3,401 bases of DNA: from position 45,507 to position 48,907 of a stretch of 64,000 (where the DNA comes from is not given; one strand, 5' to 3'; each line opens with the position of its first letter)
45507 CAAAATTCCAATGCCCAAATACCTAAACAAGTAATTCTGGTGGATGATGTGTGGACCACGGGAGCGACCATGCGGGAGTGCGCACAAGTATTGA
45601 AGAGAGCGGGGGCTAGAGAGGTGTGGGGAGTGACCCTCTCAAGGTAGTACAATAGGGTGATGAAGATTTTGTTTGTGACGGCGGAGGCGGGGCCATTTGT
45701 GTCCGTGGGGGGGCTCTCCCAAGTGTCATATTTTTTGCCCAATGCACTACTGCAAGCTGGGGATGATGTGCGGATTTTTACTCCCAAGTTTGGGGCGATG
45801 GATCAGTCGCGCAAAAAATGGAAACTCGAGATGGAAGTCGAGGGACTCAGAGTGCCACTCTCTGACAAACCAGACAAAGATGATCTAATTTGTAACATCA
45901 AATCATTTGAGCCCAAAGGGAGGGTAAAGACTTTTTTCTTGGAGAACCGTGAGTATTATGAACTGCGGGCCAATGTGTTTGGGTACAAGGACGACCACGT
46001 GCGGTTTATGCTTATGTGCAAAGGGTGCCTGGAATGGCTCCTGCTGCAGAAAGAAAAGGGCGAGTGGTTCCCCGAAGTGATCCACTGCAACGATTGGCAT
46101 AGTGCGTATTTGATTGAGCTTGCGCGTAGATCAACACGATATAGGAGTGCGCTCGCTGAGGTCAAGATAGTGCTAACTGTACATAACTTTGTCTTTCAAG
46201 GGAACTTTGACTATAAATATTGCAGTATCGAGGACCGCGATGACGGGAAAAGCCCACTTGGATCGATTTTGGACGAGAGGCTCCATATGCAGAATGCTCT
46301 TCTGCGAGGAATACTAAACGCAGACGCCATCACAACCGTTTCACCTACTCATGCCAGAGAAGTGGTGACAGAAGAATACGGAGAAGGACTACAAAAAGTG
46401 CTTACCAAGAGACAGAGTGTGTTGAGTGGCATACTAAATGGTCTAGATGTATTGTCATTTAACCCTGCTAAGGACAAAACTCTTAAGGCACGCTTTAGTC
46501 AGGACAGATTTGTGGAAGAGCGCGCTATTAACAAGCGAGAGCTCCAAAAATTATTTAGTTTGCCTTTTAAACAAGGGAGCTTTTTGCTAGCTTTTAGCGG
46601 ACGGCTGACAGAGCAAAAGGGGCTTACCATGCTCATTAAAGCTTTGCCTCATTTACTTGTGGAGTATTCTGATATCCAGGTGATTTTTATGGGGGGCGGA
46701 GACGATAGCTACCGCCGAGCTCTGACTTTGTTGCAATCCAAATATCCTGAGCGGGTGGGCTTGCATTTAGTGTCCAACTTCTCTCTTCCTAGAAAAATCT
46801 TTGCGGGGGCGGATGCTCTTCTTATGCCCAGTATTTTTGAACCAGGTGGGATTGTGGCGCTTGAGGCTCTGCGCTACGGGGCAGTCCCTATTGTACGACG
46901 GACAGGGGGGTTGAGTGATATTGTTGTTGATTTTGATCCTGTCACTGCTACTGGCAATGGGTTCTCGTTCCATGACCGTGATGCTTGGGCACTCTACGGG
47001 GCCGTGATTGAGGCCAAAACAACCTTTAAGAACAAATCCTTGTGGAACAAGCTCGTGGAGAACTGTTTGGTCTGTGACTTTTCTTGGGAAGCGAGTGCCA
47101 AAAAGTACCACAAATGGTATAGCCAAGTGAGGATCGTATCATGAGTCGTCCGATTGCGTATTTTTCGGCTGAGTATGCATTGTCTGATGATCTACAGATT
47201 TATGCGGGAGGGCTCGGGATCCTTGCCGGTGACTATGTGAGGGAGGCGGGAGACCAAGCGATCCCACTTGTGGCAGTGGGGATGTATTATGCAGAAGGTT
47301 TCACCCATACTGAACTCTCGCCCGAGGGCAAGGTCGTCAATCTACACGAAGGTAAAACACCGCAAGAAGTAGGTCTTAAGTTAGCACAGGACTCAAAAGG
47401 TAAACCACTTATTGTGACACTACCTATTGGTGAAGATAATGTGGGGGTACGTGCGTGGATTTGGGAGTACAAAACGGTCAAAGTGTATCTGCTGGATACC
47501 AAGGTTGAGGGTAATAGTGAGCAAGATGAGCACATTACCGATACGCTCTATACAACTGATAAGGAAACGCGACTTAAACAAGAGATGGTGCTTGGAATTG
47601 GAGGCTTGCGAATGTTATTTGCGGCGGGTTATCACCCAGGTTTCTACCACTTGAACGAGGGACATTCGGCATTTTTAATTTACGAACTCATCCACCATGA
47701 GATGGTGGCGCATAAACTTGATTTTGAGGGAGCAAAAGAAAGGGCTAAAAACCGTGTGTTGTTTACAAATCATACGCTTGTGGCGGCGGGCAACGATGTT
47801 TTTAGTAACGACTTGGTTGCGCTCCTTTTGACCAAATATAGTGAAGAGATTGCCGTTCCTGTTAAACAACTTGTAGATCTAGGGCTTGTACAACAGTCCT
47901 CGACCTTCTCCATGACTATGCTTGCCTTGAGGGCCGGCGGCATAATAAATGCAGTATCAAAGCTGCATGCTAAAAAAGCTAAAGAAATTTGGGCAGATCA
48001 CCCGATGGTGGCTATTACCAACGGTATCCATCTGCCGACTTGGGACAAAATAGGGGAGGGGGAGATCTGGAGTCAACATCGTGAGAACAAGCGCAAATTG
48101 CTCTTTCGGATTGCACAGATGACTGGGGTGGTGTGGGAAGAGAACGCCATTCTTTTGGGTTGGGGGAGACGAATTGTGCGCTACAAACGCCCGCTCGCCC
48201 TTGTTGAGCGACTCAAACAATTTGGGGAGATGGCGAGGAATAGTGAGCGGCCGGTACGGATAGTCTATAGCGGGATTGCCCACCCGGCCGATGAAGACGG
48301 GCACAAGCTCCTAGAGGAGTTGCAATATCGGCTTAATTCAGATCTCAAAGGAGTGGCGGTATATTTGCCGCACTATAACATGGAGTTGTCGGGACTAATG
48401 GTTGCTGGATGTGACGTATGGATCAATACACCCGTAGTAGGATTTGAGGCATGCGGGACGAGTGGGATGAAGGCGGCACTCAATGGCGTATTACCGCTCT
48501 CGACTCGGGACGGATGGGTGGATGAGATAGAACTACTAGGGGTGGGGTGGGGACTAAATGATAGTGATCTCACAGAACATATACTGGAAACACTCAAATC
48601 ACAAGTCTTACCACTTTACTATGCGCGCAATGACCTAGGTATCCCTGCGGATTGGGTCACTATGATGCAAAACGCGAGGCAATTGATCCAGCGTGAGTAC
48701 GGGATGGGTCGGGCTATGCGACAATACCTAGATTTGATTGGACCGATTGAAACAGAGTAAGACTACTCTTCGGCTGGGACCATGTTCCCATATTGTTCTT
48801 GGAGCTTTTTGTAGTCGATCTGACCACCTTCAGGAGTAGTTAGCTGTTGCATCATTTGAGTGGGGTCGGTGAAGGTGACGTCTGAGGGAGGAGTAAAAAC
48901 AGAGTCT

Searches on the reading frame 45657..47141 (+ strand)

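Call 28: search_protein_families(library=pfam, proteins=[window:45657-47141:+], max_evalue=0.00001)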
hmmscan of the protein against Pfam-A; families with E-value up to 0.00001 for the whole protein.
window:45657-47141:+ (495 aa): 5 families
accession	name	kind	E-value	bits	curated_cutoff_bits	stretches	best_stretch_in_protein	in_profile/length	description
PF08323.17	Glyco_transf_5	-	1.4e-54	185.8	22.7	1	3-250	1-238/239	Starch synthase catalytic domain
PF00534.26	Glycos_transf_1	-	2e-21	76.7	26.4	1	300-452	7-154/172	Glycosyl transferases group 1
PF13692.12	Glyco_trans_1_4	-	4.4e-14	53.4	27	1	310-451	3-137/142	Glycosyl transferases group 1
PF13439.12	Glyco_transf_4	-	9.3e-07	29.5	28.5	0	134-238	68-150/170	Glycosyltransferase Family 4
PF13579.12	Glyco_trans_4_4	-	5e-06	27.4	29.7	0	135-237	68-143/158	Glycosyl transferase 4-like domain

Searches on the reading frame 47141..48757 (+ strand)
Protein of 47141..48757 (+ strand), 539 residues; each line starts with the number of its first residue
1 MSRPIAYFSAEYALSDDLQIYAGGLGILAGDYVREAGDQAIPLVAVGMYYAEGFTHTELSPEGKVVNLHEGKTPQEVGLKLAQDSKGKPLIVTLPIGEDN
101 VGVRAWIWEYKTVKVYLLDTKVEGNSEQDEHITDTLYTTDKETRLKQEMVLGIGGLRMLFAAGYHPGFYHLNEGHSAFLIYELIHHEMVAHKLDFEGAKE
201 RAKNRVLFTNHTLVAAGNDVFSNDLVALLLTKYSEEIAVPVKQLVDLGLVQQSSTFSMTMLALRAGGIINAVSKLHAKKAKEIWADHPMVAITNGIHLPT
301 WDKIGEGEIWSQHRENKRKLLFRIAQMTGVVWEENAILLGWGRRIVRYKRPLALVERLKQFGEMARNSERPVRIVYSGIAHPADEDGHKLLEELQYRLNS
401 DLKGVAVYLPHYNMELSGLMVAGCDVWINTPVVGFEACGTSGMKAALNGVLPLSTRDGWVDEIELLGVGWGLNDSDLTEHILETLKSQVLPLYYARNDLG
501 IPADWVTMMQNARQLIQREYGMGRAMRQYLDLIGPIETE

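Call 28: search_protein_families(library=pfam, proteins=[window:47141-48757:+], max_evalue=0.00001)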
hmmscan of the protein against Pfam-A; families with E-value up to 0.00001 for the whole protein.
window:47141-48757:+ (539 aa): 1 family
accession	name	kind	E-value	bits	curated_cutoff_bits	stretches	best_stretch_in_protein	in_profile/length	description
PF00343.26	Phosphorylase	-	3.2e-20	72.4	27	1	311-462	421-583/713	Carbohydrate phosphorylase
